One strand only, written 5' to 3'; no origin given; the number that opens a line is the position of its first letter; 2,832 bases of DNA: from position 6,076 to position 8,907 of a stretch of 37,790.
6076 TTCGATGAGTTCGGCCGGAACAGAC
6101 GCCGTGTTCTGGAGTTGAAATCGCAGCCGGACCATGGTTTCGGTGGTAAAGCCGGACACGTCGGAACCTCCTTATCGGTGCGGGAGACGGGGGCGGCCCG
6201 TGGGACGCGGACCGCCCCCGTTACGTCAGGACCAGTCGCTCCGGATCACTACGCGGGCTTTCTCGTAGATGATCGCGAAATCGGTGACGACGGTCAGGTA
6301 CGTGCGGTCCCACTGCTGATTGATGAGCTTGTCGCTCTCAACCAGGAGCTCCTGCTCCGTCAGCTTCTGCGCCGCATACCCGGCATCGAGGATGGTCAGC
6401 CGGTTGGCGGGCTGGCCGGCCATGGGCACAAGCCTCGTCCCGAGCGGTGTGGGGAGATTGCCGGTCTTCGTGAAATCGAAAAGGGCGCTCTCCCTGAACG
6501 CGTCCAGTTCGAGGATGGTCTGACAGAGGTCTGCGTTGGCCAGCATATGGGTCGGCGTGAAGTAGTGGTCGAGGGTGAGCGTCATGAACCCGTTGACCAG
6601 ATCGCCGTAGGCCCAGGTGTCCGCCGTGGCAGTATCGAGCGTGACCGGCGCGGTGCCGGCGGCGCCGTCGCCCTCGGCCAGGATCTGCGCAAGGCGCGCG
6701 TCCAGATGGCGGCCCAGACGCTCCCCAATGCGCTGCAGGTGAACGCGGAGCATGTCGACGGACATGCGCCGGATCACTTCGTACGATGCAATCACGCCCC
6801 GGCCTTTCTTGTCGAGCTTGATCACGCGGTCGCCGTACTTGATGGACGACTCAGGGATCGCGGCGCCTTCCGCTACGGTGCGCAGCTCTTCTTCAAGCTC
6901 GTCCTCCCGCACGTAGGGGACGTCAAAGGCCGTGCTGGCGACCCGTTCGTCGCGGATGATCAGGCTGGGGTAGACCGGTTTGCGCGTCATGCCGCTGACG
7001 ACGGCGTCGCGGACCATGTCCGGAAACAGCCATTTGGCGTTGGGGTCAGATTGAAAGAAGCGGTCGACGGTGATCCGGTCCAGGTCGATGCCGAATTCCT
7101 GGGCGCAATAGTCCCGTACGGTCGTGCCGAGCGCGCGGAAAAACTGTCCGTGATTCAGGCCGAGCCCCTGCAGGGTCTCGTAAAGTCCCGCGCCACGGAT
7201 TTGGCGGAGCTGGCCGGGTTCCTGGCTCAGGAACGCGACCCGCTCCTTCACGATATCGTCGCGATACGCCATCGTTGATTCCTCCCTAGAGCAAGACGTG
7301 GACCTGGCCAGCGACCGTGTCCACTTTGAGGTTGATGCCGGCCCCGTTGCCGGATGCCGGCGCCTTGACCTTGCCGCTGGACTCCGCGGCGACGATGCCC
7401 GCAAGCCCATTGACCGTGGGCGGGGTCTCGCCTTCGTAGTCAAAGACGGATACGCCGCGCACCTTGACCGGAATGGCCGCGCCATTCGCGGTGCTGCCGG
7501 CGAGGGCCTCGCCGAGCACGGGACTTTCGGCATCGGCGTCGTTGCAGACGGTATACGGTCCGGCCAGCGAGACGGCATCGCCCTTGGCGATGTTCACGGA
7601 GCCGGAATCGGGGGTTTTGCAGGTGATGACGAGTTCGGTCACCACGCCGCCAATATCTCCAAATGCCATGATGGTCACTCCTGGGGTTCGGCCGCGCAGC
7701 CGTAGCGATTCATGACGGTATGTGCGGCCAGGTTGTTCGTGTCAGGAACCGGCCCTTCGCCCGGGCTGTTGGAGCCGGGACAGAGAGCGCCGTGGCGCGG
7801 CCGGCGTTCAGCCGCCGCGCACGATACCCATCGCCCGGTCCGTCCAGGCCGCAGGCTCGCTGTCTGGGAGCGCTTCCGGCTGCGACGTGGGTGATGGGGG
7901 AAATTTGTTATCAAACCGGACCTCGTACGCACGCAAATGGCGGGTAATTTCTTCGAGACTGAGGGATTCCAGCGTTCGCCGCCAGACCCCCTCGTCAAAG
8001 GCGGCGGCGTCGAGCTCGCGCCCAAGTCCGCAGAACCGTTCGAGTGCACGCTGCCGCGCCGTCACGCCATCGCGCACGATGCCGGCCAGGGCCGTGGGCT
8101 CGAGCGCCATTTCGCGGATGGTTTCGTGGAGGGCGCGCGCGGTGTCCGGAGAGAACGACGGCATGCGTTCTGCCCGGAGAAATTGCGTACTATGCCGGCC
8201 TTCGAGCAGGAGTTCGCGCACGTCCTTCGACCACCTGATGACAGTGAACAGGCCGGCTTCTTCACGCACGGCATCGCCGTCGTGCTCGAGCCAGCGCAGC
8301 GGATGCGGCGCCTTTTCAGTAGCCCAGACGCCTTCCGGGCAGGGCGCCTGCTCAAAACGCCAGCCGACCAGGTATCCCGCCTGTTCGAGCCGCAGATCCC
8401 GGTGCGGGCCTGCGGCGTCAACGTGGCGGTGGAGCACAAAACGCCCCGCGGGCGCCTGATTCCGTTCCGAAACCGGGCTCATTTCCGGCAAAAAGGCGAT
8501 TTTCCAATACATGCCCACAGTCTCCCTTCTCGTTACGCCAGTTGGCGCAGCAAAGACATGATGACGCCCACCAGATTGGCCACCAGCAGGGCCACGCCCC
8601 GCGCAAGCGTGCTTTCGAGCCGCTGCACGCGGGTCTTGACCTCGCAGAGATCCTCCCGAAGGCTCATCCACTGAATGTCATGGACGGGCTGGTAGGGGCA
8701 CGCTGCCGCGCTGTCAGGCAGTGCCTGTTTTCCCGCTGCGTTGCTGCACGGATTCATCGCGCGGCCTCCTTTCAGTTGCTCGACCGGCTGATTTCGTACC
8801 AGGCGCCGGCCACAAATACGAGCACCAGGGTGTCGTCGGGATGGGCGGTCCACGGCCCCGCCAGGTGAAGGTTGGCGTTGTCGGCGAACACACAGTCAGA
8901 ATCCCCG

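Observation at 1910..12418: Intact phage-derived head / tail-tip / lysis locus with no terminase, integrase, replication, tail-tube or tape-measure genes (candidate domesticated particle system)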

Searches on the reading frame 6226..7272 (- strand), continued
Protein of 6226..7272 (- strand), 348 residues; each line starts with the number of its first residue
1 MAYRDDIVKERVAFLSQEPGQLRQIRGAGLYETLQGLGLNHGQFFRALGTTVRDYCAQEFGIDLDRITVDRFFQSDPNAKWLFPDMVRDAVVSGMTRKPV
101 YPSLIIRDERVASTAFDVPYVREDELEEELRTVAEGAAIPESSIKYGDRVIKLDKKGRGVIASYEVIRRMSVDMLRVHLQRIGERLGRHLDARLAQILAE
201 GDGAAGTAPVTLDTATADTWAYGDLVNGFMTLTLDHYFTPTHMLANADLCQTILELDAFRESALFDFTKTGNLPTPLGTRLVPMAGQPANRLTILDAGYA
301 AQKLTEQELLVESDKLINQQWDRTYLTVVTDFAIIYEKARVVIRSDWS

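Call 119: search_dna_similar(query=L086:3137-4609:+, collection=phages, mode=protein, max_evalue=0.01, max_rows=20)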
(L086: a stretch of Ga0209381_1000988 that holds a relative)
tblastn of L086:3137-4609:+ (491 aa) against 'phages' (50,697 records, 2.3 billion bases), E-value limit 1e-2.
Records with a match: 8; places in all: 8; records where one place covers at least 80% of the query: 1.
Best place of each record, by identity: <60% 8.
By first word of the organism name: Vibrio 3; Halogranum 2; Microcystis 1; Caudovirales 1; Moorella 1.
By host as written in the record: Halogranum sp. SS5-1 2; Vibrio coralliilyticus P1 2; Microcystis aeruginosa FACHB-469 1; - 1; Moorella thermoacetica DSM 103132 1; Vibrio coralliilyticus RE22 1.
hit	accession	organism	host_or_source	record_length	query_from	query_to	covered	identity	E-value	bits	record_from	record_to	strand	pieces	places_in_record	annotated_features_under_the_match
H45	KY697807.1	Microcystis phage MACPNOA1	Microcystis aeruginosa FACHB-469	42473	48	483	89%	29.2%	9e-34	141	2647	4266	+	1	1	hypothetical protein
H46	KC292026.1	Halogranum tailed virus 1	Halogranum sp. SS5-1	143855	26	371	70%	22.3%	4e-7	59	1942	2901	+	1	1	5: terminase large subunit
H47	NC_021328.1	Halogranum tailed virus 1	Halogranum sp. SS5-1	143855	26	371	70%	22.3%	4e-7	59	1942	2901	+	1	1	5: terminase large subunit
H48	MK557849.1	Caudovirales GX15bay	mangrove soil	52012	73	367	60%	24.4%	1e-16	89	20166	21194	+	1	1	terminase large subunit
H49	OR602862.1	Moorella phage MTATph1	Moorella thermoacetica DSM 103132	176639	51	269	45%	31.6%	3e-19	97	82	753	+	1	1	terminase large subunit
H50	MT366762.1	Vibrio phage vB_VcorM_GR28A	Vibrio coralliilyticus RE22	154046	38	227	39%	23.1%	4e-5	53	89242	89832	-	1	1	terminase large subunit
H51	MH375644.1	Vibrio phage YC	Vibrio coralliilyticus P1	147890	38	227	39%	23.1%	4e-5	52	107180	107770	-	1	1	large terminase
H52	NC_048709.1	Vibrio phage YC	Vibrio coralliilyticus P1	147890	38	227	39%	23.1%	4e-5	52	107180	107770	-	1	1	terminase large subunit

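Call 123: search_solved_structures(query=A15, max_evalue=1, show_alignments=1)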
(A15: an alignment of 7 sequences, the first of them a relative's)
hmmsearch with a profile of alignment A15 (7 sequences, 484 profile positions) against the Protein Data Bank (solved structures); distinct sequences matched with E-value up to 1: 35.
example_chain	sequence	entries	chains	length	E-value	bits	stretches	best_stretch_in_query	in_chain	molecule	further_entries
4zni_A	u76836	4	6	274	0.02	16.7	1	45-201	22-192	Phage terminase large subunit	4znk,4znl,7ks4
4znj_A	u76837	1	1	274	0.031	16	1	45-200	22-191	Phage terminase large subunit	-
2o2f_A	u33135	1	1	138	0.086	14.6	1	362-415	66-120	Apoptosis regulator Bcl-2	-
2w3l_A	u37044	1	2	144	0.088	14.5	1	362-415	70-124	APOPTOSIS REGULATOR BCL-2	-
5agx_B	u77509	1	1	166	0.13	14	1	362-415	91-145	APOPTOSIS REGULATOR BCL-2, BCL-2-LIKE PROTEIN 1, APOPTOSIS REGULATOR BCL-2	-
8hog_A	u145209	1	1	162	0.14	13.9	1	362-415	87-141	Apoptosis regulator Bcl-2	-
8hoi_A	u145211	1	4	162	0.14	13.9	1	362-415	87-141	Apoptosis regulator Bcl-2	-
8hoh_A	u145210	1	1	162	0.14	13.9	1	362-415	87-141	Apoptosis regulator Bcl-2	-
1ysw_A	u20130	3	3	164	0.14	13.8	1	362-415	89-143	Apoptosis regulator Bcl-2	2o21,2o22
7lhb_A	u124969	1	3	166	0.14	13.8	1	362-415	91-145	Apoptosis regulator Bcl-2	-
1gjh_A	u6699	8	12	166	0.14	13.8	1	362-415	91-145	PROTEIN (APOPTOSIS REGULATOR BCL-2 WITH PUTATIVE FLEXIBLE LOOP REPLACED WITH A PORTION OF | Apoptosis regulator Bcl-2 | APOPTOSIS REGULATOR BCL-2, BCL-2-LIKE PR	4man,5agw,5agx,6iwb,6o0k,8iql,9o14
4lvt_A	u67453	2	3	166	0.14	13.8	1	362-415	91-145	Apoptosis regulator Bcl-2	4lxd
5vau_A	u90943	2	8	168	0.15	13.8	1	362-415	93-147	Apoptosis regulator Bcl-2 -- Bcl-2-like protein 1 Chimera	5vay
7y90_A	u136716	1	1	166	0.15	13.8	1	362-415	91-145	Apoptosis regulator Bcl-2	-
6o0l_A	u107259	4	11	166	0.15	13.8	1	362-415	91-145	Apoptosis regulator Bcl-2,Bcl-2-like protein 1,Apoptosis regulator Bcl-2 | Apoptosis regulator Bcl-2 | Apoptosis regulator Bcl-2,Bcl-2-like protein 1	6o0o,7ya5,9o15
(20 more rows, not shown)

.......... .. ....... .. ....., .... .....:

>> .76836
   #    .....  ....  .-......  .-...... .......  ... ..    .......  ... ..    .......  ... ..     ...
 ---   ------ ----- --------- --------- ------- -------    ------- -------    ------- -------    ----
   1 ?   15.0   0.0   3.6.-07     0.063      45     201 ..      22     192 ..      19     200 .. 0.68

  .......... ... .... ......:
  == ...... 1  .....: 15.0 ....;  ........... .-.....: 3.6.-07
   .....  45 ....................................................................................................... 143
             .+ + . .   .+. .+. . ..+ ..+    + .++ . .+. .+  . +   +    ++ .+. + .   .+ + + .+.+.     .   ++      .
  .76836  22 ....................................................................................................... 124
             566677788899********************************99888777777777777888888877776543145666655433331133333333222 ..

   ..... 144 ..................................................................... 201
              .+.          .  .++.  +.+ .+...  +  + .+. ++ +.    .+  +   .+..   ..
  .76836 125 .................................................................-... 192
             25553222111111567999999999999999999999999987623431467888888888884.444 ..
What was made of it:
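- On Large terminase (gY, outside the window): The best PDB hits are large-terminase ATPase and nuclease domains, weakly (E = 0.02-0.9, call 123).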

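Call 132: search_solved_structures(query=A16, max_evalue=5)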
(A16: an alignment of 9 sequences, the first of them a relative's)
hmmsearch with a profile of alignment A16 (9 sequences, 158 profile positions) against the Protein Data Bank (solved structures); distinct sequences matched with E-value up to 5: 7.
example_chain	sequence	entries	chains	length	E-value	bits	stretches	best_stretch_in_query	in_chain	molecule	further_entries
3eeg_A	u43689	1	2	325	0.57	13.4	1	84-136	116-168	2-isopropylmalate synthase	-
7osn_A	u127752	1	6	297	0.71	13.1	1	17-86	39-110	6-phosphogluconate dehydrogenase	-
9h4f_A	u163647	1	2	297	0.73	13.1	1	17-86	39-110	6-phosphogluconate dehydrogenase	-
8iwo_A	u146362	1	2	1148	1.1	12.5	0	69-112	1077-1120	OsSOS1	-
2kte_A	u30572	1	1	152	1.5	12.1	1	95-109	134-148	Uncharacterized protein yndB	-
2kew_A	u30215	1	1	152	1.6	12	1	95-109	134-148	Uncharacterized protein yndB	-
2maj_A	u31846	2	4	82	2.2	11.5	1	85-109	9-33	Stromal interaction molecule 1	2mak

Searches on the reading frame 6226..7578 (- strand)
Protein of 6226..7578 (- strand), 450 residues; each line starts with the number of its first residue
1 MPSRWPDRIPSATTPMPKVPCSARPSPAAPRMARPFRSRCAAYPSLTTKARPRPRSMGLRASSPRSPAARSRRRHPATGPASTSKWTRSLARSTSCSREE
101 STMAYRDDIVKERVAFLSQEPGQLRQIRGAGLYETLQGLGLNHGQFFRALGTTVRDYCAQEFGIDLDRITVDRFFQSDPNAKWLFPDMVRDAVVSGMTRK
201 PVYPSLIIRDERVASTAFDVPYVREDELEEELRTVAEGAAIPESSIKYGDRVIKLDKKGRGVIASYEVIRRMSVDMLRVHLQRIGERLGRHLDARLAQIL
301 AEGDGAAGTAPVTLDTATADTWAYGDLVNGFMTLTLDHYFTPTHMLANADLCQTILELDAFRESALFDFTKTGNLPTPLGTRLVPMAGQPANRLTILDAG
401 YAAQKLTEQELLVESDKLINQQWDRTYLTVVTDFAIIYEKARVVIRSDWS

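Call 5: search_protein_families(library=pfam, max_evalue=0.01, proteins=[window:6226-7578:-])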
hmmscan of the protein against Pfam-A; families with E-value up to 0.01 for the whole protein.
window:6226-7578:- (450 aa): 1 family
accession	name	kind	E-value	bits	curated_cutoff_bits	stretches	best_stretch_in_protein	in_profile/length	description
PF25209.1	Phage_capsid_4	-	1.6e-13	52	27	1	185-426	11-243/262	Phage capsid protein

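Call 6: search_protein_families(library=phrogs, max_evalue=0.01, proteins=[window:6226-7578:-])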
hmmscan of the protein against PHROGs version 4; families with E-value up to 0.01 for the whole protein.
window:6226-7578:- (450 aa): 4 families
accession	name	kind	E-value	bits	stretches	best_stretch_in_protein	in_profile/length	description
phrog_3922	-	head and packaging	2.2e-48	166.3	1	169-444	70-356/362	major head protein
phrog_5383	-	unknown function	4e-11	43.3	1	150-435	53-346/505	-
phrog_1650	-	head and packaging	5e-07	30.3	1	226-402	67-252/300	major head protein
phrog_544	-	head and packaging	0.0044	17.5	1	233-323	61-153/282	major head protein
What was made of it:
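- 6226..7272 (-): g7, HK97-fold major capsid protein (348 aa). PF25209 at 1.6e-13; phrog_3922 at 2.2e-48 (calls 5, 6).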

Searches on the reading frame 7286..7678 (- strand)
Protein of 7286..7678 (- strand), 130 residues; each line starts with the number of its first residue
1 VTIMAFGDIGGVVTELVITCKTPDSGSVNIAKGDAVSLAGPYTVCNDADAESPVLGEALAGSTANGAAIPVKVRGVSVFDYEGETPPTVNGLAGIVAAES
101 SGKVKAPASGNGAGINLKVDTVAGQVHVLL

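Call 5: search_protein_families(library=pfam, max_evalue=0.01, proteins=[window:7286-7678:-])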
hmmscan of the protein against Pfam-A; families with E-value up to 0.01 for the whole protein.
window:7286-7678:- (130 aa): 0 families

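Call 6: search_protein_families(library=phrogs, max_evalue=0.01, proteins=[window:7286-7678:-])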
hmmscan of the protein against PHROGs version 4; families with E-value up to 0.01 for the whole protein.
window:7286-7678:- (130 aa): 1 family
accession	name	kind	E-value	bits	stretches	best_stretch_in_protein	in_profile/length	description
phrog_4588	-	head and packaging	1.7e-07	32.1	1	10-129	9-120/121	virion structural protein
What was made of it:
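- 7286..7669 (-): g6, small virion protein just upstream of the capsid gene (decoration-like, 127 aa). phrog_4588 'virion structural protein' at 1.7e-7 (call 6).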

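Call 50: search_protein_families(library=ncbifam, max_evalue=5, proteins=[window:7286-7669:-])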
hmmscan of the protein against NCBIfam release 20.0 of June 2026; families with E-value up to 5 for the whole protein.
window:7286-7669:- (127 aa): 0 families

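Call 51: search_protein_families(library=pfam, max_evalue=10, proteins=[window:7286-7669:-])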
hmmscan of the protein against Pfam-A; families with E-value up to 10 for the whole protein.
window:7286-7669:- (127 aa): 1 family
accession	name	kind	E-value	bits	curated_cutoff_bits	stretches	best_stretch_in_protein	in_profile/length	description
PF11651.14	P22_CoatProtein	-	0.21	10.8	24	1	63-124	197-259/423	P22 coat protein - gene protein 5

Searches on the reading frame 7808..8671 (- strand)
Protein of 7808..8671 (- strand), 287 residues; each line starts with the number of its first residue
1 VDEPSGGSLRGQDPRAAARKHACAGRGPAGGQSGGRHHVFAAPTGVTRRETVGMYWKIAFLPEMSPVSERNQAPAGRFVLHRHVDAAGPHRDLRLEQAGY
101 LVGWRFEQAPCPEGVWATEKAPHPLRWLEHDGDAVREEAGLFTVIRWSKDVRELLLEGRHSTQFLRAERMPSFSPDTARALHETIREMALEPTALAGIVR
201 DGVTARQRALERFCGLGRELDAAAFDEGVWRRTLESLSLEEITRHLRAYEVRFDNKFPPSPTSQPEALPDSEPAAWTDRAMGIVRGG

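Call 5: search_protein_families(library=pfam, max_evalue=0.01, proteins=[window:7808-8671:-])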
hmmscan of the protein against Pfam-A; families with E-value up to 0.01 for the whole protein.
window:7808-8671:- (287 aa): 1 family
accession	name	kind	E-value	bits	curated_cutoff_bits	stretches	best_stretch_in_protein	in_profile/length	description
PF13298.12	LigD_N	-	0.0059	17.2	31.1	0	82-149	2-71/107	DNA Ligase D 3'-phosphoesterase domain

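Call 6: search_protein_families(library=phrogs, max_evalue=0.01, proteins=[window:7808-8671:-])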
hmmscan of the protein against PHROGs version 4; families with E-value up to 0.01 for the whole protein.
window:7808-8671:- (287 aa): 0 families

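Call 32: search_solved_structures(query=A3, max_evalue=1, show_alignments=1)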
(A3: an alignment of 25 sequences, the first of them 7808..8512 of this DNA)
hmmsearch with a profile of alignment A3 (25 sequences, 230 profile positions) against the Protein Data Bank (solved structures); distinct sequences matched with E-value up to 1: 7.
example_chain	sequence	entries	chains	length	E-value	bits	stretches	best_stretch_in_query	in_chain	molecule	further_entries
3p43_A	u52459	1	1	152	1.5e-07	34.3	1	12-105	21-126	Putative uncharacterized protein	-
3p4h_A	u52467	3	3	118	7.7e-07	31.9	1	21-112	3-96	ATP-dependent DNA ligase, N-terminal domain protein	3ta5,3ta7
2lj6_A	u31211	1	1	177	0.0085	18.7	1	16-80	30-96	Probable ATP-dependent DNA ligase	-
3n9b_A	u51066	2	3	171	0.0087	18.6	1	18-80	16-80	Probable ATP-dependent DNA ligase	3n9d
5dmp_A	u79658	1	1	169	0.0097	18.5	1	23-57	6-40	Uncharacterized protein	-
3maj_A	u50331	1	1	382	0.11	15.1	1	87-152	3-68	DNA processing chain A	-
8bep_F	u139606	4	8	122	0.66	12.5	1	176-205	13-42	Cytochrome b-c1 complex subunit 7-2, mitochondrial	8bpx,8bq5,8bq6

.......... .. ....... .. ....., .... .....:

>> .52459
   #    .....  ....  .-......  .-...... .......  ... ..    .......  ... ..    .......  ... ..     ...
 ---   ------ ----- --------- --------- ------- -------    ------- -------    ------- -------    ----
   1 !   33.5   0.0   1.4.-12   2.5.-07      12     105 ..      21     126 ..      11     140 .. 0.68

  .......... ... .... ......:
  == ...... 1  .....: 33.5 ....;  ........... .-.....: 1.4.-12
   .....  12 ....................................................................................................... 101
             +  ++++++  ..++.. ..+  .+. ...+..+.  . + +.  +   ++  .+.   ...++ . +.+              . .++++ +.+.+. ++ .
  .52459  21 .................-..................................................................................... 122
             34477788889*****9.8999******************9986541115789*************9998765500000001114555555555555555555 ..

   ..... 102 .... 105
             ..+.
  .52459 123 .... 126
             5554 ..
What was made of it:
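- A LigD-type 3'-phosphoesterase, which removes the 3'-phosphate ends that SNase produces (established enzymology, own knowledge), is fused to a head-module protein (call 32).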

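Call 50: search_protein_families(library=ncbifam, max_evalue=5, proteins=[window:7808-8512:-])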
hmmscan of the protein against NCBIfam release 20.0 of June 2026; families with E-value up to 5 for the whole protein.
window:7808-8512:- (234 aa): 3 families
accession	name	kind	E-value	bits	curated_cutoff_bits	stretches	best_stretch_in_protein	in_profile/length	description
TIGR02777.1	LigD_PE_dom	equivalog_domain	1.8e-05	24.6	144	1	15-98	20-105/156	DNA ligase D, 3'-phosphoesterase domain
NF004628.0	PRK05972.1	subfamily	0.00028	19.1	895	1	16-96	26-109/870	ATP-dependent DNA ligase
NF007210.0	PRK09632.1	equivalog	0.00044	18.7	989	1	13-96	318-403/781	ATP-dependent DNA ligase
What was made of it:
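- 7808..8512 (-): g5, N-terminal LigD-type 3'-phosphoesterase domain plus a helical C-terminal half (234 aa). TIGR02777 at 1.8e-5 (call 50).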

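Call 69: search_dna_similar(query=window:7808-8512:-, collection=phages, mode=protein, max_evalue=0.01, max_rows=15)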
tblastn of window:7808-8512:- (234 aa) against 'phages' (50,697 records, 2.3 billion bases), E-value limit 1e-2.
No match.
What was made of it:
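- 7808..8512 (-): No homologue in 50,697 phage genomes (call 69).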

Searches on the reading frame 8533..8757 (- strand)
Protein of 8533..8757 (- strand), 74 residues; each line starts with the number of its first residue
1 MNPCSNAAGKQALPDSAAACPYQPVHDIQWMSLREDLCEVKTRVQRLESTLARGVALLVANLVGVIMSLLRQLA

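Call 50: search_protein_families(library=ncbifam, max_evalue=5, proteins=[window:8533-8757:-])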
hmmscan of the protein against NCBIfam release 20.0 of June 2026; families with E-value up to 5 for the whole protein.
window:8533-8757:- (74 aa): 0 families

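Call 51: search_protein_families(library=pfam, max_evalue=10, proteins=[window:8533-8757:-])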
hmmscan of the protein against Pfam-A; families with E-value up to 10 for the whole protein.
window:8533-8757:- (74 aa): 1 family
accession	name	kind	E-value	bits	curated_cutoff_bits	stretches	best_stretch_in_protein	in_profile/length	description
PF25152.1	CD59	-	0.12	12.5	33.9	1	26-69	82-125/127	CD59 glycoprotein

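Call 98: search_protein_families(library=phrogs, max_evalue=0.05, proteins=[window:8533-8757:-])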
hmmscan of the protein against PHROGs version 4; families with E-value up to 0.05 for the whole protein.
window:8533-8757:- (74 aa): 0 families
